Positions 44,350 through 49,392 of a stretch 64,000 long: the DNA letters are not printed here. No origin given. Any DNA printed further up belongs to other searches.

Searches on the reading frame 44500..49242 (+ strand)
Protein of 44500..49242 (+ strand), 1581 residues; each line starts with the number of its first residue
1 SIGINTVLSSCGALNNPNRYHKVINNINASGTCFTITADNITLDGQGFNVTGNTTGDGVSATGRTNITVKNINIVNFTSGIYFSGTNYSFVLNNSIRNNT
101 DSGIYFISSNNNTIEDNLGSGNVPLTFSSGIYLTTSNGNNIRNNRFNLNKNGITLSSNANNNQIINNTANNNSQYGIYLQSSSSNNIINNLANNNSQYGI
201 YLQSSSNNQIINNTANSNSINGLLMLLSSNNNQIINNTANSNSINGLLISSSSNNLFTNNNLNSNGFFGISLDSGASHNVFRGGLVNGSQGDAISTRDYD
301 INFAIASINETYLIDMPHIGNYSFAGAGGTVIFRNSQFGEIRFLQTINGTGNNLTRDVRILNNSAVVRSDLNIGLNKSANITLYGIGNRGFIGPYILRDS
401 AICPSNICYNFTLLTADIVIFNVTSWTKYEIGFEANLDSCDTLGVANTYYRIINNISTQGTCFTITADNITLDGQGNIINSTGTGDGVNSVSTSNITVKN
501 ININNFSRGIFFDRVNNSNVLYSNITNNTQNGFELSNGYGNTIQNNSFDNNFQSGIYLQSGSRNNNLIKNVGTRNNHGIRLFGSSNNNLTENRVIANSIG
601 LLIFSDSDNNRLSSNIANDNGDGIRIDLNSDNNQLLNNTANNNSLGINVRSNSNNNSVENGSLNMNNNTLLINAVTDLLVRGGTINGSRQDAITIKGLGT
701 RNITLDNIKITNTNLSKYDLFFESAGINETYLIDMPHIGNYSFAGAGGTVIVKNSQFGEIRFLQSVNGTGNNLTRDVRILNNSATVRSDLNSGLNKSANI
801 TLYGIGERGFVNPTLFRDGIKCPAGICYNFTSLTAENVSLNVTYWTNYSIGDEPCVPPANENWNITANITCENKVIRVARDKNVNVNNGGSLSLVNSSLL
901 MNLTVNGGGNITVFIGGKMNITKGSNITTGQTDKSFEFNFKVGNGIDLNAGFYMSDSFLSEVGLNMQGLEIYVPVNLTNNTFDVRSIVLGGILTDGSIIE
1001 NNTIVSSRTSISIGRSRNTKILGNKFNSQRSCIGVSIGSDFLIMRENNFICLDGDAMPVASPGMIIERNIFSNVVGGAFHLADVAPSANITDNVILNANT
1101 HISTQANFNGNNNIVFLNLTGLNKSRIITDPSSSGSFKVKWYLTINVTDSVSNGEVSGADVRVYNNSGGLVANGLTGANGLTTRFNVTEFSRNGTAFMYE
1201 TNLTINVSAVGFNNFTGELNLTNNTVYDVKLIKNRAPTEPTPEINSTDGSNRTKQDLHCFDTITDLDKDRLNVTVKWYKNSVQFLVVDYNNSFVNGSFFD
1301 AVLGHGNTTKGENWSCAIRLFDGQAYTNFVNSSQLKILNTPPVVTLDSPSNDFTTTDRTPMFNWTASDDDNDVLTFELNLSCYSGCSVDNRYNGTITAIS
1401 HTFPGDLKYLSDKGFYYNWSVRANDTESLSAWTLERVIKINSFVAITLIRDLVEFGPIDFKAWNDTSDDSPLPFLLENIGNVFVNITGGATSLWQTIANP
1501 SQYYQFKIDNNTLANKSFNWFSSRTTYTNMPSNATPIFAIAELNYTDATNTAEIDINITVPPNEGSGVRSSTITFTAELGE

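Call 61: search_protein_families(library=pfam, proteins=[window:44500-49242:+], max_evalue=0.0001)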
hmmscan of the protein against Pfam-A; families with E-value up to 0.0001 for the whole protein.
window:44500-49242:+ (1581 aa): 2 families
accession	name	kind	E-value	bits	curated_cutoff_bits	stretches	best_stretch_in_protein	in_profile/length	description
PF13229.12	Beta_helix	-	2e-36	125.5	25.9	4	159-295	7-143/158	Right handed beta helix region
PF05048.19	NosD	-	1.2e-33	116.8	23.6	3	39-196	17-174/212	Periplasmic copper-binding protein (NosD)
